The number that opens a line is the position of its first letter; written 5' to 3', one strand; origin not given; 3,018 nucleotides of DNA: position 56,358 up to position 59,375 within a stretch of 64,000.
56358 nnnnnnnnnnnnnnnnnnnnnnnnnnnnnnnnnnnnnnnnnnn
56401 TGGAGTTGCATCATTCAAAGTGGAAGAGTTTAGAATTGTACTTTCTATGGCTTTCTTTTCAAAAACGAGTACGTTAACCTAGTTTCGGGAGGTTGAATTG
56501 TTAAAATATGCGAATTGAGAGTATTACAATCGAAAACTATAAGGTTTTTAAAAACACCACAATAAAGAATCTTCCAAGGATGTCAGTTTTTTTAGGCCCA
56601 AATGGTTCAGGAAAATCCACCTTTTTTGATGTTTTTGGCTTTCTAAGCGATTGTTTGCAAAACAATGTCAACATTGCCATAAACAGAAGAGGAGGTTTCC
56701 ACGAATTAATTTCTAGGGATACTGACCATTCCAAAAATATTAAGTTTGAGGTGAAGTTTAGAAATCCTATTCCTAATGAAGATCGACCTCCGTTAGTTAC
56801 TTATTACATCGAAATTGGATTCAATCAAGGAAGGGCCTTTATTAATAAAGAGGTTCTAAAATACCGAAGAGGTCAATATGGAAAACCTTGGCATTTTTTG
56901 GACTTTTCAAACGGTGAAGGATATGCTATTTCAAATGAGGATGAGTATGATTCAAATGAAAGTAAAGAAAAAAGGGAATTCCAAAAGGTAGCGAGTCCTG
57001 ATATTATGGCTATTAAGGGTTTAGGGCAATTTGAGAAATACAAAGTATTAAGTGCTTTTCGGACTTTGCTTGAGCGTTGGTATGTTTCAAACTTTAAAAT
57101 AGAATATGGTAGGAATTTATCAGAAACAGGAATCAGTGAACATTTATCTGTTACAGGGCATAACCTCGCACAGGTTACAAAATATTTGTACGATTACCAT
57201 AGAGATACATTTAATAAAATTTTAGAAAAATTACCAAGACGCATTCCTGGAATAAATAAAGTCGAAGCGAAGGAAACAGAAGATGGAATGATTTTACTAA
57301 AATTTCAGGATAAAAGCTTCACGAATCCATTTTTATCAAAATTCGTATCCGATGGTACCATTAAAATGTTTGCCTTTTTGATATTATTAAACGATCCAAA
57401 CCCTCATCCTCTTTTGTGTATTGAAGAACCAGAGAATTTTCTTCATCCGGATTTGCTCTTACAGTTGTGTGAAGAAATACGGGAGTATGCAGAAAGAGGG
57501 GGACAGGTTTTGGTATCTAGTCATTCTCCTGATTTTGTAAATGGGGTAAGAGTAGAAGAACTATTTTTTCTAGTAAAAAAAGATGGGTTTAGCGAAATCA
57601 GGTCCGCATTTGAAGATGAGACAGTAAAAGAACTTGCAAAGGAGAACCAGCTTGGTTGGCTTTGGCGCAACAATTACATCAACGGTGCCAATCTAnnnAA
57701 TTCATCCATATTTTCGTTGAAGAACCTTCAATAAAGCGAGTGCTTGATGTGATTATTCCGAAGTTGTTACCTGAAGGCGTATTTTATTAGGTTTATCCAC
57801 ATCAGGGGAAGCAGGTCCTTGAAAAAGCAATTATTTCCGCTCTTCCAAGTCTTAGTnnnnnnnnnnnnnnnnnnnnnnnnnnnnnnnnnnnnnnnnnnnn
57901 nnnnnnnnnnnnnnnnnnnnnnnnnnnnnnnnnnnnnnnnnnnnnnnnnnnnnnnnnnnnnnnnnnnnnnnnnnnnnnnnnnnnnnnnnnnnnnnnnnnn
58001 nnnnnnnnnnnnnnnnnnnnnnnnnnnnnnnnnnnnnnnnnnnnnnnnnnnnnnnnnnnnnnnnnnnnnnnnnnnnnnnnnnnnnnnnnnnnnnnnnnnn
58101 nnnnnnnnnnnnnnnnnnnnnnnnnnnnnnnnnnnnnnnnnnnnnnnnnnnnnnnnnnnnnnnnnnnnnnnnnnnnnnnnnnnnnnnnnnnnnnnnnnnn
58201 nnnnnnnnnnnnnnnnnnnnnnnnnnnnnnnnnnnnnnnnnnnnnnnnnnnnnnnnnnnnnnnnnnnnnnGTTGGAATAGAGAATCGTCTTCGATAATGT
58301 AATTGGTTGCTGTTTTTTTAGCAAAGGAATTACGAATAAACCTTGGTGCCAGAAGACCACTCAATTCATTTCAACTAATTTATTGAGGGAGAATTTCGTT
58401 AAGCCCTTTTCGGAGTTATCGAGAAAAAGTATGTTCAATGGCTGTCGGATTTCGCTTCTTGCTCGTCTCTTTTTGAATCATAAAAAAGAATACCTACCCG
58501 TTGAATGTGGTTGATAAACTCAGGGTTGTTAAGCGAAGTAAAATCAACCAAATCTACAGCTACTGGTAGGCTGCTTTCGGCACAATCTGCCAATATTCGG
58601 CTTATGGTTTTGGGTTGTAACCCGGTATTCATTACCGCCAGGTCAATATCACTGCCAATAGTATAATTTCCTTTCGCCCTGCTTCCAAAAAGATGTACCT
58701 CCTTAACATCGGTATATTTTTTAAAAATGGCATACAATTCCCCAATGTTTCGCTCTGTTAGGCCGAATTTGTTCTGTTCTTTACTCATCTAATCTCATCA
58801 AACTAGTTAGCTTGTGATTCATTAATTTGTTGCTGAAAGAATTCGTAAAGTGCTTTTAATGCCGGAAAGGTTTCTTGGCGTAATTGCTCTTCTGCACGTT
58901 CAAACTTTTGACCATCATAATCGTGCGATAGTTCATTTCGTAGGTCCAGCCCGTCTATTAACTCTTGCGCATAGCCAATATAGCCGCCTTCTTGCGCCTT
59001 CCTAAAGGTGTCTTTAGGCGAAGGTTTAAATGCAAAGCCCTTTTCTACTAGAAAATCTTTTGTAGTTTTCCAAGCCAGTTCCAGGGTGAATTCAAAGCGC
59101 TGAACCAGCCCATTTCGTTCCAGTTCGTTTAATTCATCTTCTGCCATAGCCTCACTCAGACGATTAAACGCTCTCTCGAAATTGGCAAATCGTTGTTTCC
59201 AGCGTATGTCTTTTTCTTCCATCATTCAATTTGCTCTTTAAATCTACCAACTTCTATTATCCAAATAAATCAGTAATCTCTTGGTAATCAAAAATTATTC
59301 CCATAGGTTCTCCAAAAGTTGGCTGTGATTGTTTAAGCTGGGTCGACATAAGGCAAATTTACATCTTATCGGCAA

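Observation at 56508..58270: Split OLD-family-like two-gene module: SMC/ABC-type ATPase translationally coupled to a DUF4276/TOPRIM-like gene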

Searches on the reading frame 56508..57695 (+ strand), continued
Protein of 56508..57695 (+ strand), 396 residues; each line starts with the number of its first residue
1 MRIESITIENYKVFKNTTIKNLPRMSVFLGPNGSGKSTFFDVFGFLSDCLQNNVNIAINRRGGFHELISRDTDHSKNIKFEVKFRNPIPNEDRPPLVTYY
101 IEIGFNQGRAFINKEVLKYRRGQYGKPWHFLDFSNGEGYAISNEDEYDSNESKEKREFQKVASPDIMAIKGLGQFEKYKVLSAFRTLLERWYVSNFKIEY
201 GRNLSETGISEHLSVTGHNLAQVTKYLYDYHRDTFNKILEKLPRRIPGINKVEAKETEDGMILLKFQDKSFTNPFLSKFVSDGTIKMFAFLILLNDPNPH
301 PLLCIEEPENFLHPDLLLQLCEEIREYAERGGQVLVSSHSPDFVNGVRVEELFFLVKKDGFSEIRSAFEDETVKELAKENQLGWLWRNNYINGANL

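Call 77: search_dna_similar(query=window:56508-57695:+, collection=plasmids, mode=protein, max_evalue=1e-20, max_rows=15)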
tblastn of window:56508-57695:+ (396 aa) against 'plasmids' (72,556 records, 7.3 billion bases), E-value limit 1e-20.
Records with a match: 11; places in all: 11; records where one place covers at least 80% of the query: 11.
Best place of each record, by identity: <60% 11.
By first word of the organism name: Synechocystis 4; Persicobacter 1; Pseudanabaena 1; Aeromonas 1; Meiothermus 1; Rahnella 1; Pseudomonas 1; Anabaena 1.
By predicted mobility (MOB-suite, as given by PLSDB): non-mobilizable 9; conjugative 2.
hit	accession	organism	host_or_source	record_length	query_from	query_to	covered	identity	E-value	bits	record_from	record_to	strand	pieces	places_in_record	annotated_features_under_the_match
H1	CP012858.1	Persicobacter sp. JZB09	cell culture,soil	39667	1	394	99%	57.0%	5e-149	473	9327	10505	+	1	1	record has no annotation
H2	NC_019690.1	Pseudanabaena sp. PCC 7367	-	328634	1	394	99%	49.9%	4e-128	413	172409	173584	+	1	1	AAA family ATPase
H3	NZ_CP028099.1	Synechocystis sp. IPPAS B-1465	axenic culture,Synechocystis sp. GT-L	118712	1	394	99%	49.6%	5e-121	393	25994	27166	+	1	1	AAA family ATPase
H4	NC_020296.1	Synechocystis sp. PCC 6803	-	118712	1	394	99%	49.6%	5e-121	393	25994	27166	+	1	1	AAA family ATPase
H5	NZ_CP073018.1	Synechocystis sp. PCC 6803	cell culture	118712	1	394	99%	49.6%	5e-121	393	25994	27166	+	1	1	AAA family ATPase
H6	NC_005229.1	Synechocystis sp. PCC 6803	-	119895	1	394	99%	49.6%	5e-121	393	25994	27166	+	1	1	AAA family ATPase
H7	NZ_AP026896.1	Aeromonas caviae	Microbe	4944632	1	395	100%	48.9%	6e-125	404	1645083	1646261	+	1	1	none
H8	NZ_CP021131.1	Meiothermus taiwanensis WR-220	-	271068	2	392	99%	40.7%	4e-90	304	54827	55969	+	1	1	AAA family ATPase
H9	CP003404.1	Rahnella aquatilis HX2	-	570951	3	392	98%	37.8%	3e-72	253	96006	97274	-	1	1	hypothetical protein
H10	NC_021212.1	Pseudomonas sp. GLE121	Ecology Glacier ice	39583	2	392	99%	35.6%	5e-69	243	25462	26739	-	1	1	AAA family ATPase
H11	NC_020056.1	Anabaena cylindrica PCC 7122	water, most likely pond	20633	1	386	97%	23.8%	5e-21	102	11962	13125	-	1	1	ATP-binding protein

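Call 78: search_dna_similar(query=window:56508-57695:+, collection=phages, mode=protein, max_evalue=1e-10, max_rows=10)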
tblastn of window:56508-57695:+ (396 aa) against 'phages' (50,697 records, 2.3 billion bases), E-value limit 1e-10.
Records with a match: 3; places in all: 3; records where one place covers at least 80% of the query: 3.
Best place of each record, by identity: <60% 3.
By first word of the organism name: Bacteriophage 2; Escherichia 1.
By host as written in the record: - 2; Escherichia coli O157:H7 ATCC 43895 1.
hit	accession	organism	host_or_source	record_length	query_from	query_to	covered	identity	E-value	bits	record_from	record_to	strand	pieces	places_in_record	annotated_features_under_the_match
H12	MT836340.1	Bacteriophage sp.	human fecal samples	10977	2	390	98%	34.8%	3e-65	231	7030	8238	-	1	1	record has no annotation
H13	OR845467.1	Escherichia phage ECO95 1-6-1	Escherichia coli O157:H7 ATCC 43895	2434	6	394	98%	24.0%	1e-18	93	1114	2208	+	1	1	record has no annotation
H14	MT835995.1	Bacteriophage sp.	human fecal samples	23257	3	395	99%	23.7%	2e-15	84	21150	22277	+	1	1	record has no annotation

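Call 79: get_annotated_region(hit=H6, flank=6000)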
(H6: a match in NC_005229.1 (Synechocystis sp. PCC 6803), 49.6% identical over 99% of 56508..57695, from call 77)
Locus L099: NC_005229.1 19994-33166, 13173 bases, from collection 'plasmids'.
description: Synechocystis sp. PCC 6803 plasmid pSYSM, complete sequence
organism: Synechocystis sp. PCC 6803 (NCBI taxid 1148)
taxonomy: Bacteria; Cyanobacteriota; Cyanophyceae; Synechococcales; Merismopediaceae; Synechocystis; Synechocystis sp. PCC 6803
host: -; source: -; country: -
typing (MOB-suite, as given by PLSDB): non-mobilizable
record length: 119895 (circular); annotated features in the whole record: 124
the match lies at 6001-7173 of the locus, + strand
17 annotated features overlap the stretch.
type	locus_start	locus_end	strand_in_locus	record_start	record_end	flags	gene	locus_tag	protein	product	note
CDS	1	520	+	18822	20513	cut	-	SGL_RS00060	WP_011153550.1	hypothetical protein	-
CDS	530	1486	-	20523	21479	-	-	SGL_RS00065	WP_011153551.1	LAGLIDADG endonuclease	-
CDS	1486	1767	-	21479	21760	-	-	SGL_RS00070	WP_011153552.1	hypothetical protein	-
CDS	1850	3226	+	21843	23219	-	-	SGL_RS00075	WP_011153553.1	HNH endonuclease domain-containing protein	-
CDS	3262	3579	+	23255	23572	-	-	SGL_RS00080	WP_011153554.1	nucleotidyltransferase domain-containing protein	-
CDS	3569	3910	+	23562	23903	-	-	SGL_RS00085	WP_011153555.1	DUF86 domain-containing protein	-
CDS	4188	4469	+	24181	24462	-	-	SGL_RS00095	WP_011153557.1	type II toxin-antitoxin system RelE/ParE family toxin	-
CDS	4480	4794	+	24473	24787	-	-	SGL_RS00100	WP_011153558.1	HigA family addiction module antitoxin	-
CDS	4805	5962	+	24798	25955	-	-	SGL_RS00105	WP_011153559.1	cysteine desulfurase family protein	-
CDS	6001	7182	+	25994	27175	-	-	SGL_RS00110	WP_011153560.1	AAA family ATPase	-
CDS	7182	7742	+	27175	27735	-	-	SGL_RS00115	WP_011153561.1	DUF4276 family protein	-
CDS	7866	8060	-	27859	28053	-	-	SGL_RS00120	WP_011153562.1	DUF433 domain-containing protein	-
CDS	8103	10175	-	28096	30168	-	-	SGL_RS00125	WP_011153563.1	DNA phosphorothioation-associated putative methyltransferase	-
CDS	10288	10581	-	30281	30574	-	-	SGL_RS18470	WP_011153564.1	HNH endonuclease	-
CDS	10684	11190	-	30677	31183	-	-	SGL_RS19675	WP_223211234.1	hypothetical protein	-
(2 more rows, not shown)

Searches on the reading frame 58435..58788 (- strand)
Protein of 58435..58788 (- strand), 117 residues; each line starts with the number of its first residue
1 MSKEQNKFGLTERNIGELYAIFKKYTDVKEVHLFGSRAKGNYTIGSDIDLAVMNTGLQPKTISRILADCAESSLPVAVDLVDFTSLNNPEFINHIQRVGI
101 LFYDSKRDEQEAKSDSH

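Call 4: search_protein_families(library=pfam, proteins=[window:58435-58788:-], max_evalue=0.01)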
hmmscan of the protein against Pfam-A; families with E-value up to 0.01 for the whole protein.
window:58435-58788:- (117 aa): 3 families
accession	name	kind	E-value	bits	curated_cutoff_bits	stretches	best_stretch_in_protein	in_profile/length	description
PF18765.7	Polbeta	-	6.1e-16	58.8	26.9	1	18-107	3-92/93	Polymerase beta, Nucleotidyltransferase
PF01909.29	NTP_transf_2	-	3.7e-09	37.3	21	1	21-90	7-81/93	Nucleotidyltransferase domain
PF22600.2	MTPAP-like_central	-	7.2e-06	26.6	27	1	6-56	17-67/139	Poly(A) RNA polymerase, mitochondrial-like, central palm domain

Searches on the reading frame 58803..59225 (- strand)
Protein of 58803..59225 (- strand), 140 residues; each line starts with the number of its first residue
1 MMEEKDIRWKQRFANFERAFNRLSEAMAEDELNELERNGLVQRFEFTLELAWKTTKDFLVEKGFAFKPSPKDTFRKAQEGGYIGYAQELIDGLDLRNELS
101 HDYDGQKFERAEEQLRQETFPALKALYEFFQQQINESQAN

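Call 4: search_protein_families(library=pfam, proteins=[window:58803-59225:-], max_evalue=0.01)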
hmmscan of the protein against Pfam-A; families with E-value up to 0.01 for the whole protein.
window:58803-59225:- (140 aa): 2 families
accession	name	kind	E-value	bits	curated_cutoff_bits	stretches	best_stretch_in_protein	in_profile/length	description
PF08780.16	NTase_sub_bind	-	1.3e-27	96.7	31.8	1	11-131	1-125/126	Nucleotidyltransferase substrate binding protein like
PF01638.23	HxlR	-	0.0015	18.8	20.8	1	10-44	18-52/91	HxlR-like helix-turn-helix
